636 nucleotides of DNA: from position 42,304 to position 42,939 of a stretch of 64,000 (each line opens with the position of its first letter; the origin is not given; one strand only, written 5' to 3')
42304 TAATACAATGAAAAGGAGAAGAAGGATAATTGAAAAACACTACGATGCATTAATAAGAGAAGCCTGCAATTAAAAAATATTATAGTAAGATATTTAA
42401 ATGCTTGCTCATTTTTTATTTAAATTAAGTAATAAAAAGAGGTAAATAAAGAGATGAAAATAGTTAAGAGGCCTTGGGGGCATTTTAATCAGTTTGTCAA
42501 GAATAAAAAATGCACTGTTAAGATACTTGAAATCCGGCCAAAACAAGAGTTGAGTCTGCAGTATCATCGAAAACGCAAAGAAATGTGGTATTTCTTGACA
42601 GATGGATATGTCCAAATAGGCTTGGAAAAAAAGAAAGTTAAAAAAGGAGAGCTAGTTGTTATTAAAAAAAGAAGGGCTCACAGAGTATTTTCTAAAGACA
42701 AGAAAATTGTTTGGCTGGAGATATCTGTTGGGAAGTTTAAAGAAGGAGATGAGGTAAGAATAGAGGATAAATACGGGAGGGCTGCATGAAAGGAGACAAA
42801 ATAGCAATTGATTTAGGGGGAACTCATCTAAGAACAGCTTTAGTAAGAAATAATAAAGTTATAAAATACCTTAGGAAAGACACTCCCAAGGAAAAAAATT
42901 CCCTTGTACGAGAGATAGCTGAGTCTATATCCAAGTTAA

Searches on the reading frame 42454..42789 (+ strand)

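Call 46: search_protein_families(library=pfam, proteins=[window:42454-42789:+], max_evalue=0.001)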
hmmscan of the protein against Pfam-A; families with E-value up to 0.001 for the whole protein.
window:42454-42789:+ (111 aa): 2 families
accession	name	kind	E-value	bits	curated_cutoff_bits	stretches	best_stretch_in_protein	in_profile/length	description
PF01050.24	MannoseP_isomer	-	4.8e-14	53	23.6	1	4-105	12-116/116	Mannose-6-phosphate isomerase C-terminal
PF07883.17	Cupin_2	-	0.0004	20.5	27.2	1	25-89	3-68/70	Cupin domain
